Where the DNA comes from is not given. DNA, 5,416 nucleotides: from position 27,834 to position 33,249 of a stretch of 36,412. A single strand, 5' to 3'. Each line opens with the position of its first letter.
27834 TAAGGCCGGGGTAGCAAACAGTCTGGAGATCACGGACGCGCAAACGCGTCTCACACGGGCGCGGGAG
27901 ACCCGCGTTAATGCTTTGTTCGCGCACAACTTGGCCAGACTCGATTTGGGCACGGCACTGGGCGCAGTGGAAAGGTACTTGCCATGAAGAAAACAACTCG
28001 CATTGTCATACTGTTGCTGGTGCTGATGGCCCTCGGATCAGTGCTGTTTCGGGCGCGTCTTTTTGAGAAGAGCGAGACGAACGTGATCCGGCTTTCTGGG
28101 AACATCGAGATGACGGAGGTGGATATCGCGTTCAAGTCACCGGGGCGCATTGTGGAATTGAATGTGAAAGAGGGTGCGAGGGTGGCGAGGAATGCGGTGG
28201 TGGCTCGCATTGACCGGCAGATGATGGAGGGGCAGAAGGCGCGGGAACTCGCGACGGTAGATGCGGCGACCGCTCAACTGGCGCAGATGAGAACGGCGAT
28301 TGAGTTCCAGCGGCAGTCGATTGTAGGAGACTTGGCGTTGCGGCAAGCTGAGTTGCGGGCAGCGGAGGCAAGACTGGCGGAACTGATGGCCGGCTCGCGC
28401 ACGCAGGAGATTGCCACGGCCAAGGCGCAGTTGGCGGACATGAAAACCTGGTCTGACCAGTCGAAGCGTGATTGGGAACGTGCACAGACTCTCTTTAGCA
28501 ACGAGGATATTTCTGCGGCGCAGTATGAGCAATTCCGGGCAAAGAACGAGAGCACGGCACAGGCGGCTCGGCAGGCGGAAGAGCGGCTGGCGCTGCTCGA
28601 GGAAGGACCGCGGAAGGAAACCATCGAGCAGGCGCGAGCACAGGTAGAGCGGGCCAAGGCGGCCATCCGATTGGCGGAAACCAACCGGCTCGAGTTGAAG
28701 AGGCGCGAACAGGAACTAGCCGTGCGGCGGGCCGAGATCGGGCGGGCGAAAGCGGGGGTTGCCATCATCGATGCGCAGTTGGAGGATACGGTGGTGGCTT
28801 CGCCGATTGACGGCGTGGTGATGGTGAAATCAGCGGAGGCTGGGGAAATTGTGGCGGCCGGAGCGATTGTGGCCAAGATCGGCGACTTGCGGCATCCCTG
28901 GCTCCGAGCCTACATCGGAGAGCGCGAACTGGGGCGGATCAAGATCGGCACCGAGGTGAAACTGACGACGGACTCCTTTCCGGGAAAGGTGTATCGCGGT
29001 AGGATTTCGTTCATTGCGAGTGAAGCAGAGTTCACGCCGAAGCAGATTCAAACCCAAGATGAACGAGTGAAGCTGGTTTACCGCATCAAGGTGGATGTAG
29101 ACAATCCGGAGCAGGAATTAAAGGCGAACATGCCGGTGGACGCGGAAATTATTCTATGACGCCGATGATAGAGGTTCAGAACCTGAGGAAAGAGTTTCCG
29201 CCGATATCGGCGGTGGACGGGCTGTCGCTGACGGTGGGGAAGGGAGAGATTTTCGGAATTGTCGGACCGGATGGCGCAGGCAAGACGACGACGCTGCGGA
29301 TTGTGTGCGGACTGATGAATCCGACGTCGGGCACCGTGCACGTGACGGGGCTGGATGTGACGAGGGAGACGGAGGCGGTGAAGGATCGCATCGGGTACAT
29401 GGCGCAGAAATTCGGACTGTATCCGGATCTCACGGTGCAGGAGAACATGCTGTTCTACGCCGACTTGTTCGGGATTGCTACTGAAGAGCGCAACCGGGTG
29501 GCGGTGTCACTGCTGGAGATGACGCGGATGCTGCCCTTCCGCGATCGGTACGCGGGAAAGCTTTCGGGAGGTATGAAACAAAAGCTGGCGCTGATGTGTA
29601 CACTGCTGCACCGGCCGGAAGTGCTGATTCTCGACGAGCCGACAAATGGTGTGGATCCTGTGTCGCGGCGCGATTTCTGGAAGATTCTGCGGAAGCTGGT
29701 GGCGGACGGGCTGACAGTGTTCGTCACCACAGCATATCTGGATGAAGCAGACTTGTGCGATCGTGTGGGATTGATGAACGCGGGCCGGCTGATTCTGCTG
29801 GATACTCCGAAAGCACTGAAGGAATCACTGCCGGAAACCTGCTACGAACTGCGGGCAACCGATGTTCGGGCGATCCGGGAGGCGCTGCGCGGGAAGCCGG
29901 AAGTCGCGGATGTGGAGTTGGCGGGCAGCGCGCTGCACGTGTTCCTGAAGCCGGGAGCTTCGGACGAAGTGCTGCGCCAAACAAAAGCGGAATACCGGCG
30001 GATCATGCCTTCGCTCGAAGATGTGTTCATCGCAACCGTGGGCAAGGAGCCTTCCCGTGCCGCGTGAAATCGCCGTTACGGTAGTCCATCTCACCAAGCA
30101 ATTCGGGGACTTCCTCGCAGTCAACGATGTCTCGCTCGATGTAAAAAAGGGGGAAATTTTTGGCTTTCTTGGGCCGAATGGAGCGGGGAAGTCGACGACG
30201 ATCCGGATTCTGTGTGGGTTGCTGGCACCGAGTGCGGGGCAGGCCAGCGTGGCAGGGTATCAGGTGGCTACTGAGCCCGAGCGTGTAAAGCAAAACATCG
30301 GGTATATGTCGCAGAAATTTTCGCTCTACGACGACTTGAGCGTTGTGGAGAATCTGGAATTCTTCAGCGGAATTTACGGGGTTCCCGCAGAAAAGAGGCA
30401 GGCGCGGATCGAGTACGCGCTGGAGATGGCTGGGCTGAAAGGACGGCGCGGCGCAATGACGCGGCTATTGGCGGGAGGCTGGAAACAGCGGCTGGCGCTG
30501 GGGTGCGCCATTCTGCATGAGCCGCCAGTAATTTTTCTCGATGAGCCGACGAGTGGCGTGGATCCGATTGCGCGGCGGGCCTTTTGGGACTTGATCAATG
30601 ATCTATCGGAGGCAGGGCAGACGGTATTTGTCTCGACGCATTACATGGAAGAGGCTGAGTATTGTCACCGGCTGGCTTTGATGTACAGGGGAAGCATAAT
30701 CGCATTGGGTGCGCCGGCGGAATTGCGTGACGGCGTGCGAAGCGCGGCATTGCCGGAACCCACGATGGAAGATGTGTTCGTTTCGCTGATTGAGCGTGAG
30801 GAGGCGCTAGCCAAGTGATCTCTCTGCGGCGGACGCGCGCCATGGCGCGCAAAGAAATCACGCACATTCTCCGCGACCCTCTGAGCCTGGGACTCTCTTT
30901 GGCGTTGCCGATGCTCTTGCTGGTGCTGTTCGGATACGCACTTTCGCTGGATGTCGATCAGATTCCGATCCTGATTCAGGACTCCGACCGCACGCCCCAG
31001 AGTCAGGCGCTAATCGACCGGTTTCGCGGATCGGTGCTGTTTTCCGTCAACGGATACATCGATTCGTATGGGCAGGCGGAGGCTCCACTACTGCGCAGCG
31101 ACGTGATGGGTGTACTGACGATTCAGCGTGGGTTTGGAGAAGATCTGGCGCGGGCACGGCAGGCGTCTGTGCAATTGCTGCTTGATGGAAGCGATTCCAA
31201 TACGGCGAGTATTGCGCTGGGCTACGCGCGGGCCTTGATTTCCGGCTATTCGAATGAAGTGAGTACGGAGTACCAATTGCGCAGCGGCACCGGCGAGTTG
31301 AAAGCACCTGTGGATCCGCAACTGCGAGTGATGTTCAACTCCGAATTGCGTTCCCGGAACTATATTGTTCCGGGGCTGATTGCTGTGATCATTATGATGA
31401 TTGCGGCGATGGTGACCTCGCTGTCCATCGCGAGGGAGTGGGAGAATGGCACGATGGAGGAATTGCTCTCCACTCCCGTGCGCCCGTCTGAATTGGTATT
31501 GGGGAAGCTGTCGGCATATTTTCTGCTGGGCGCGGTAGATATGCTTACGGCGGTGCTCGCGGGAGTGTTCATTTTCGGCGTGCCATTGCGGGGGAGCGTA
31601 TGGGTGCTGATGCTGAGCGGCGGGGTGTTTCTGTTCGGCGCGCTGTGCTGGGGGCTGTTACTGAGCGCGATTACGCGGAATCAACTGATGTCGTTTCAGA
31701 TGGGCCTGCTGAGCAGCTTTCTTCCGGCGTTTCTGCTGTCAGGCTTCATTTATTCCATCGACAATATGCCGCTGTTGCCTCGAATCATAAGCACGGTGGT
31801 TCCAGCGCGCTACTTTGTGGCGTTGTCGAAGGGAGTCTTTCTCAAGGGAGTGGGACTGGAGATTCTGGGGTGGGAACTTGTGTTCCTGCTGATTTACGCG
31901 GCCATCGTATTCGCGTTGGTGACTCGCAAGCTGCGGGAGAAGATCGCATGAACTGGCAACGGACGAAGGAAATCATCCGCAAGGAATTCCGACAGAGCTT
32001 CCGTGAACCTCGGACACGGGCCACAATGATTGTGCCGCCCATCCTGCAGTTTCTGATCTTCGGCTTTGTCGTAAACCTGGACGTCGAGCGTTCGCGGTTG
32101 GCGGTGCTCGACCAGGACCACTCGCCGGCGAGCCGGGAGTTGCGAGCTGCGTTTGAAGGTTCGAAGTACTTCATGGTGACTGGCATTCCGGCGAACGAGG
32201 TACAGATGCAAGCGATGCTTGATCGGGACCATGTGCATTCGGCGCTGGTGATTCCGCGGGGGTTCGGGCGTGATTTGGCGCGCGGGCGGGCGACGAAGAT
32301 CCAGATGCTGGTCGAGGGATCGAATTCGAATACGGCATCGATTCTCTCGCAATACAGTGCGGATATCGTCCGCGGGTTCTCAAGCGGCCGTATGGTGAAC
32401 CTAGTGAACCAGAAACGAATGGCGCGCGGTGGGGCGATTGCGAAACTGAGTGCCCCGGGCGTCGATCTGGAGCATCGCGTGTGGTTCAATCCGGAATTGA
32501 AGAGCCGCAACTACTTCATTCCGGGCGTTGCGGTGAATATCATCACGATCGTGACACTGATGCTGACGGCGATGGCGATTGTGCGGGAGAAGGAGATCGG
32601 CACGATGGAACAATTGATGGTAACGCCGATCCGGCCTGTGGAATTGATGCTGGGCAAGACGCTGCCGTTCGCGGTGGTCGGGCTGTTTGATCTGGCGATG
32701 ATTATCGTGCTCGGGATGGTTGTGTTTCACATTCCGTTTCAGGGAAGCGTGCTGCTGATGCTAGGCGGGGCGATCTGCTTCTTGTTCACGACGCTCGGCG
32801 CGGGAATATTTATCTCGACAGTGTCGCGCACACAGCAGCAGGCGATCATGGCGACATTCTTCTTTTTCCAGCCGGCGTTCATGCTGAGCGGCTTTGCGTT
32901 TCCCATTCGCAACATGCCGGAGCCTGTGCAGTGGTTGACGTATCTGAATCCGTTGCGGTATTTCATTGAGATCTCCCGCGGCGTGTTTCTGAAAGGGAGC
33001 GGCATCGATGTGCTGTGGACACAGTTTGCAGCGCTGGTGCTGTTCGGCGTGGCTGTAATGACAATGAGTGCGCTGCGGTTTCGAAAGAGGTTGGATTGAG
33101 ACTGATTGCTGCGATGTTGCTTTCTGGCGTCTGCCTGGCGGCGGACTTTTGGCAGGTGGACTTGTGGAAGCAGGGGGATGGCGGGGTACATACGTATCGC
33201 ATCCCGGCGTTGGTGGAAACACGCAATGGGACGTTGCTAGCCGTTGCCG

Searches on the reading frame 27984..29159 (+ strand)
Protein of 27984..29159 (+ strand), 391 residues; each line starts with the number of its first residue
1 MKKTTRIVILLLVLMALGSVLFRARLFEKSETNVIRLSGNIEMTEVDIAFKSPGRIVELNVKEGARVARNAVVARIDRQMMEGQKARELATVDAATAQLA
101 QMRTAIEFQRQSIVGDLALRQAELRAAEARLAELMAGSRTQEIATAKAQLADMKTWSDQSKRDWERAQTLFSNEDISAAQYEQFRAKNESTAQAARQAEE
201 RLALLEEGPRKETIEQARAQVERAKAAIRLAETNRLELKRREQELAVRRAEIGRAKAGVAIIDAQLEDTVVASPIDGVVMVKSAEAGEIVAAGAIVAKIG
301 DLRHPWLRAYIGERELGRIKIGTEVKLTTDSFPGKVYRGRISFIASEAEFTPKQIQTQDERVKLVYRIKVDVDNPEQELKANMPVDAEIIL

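Call 68: search_protein_families(library=pfam, proteins=[window:27984-29159:+], max_evalue=0.00001)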
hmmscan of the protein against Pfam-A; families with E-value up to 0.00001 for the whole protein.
window:27984-29159:+ (391 aa): 2 families
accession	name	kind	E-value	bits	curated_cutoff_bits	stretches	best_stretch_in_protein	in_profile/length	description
PF13437.12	HlyD_3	-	6.9e-19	69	22.2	1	271-375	2-96/106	HlyD family secretion protein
PF16576.10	HlyD_D23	-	2.1e-18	66.8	30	1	266-383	106-212/214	Barrel-sandwich domain of CusB or HlyD membrane-fusion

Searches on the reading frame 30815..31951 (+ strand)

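Call 68: search_protein_families(library=pfam, proteins=[window:30815-31951:+], max_evalue=0.00001)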
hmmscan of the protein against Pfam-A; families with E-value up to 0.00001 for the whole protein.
window:30815-31951:+ (378 aa): 4 families
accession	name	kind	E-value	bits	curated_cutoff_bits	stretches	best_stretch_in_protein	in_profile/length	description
PF12698.13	ABC2_membrane_3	-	4.6e-45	154.7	31.6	1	27-369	6-345/347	ABC-2 family transporter protein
PF01061.29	ABC2_membrane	-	9.6e-22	78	26.9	1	181-337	51-205/211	ABC-2 type transporter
PF12679.13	ABC2_membrane_2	-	3.8e-20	72.7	27.2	1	9-368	2-273/283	ABC-2 family transporter protein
PF12730.13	ABC2_membrane_4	-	4.2e-10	40.3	27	1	188-301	55-176/179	ABC-2 family transporter protein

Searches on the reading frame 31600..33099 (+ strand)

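Call 68: search_protein_families(library=pfam, proteins=[window:31600-33099:+], max_evalue=0.00001)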
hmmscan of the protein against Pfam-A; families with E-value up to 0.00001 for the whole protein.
window:31600-33099:+ (499 aa): 3 families
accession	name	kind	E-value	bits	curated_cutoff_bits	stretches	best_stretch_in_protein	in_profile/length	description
PF12698.13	ABC2_membrane_3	-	3.3e-49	168.3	31.6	1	141-491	5-346/347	ABC-2 family transporter protein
PF01061.29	ABC2_membrane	-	1e-34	120.4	26.9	1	306-463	50-210/211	ABC-2 type transporter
PF12679.13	ABC2_membrane_2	-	2e-19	70.4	27.2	1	125-497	3-281/283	ABC-2 family transporter protein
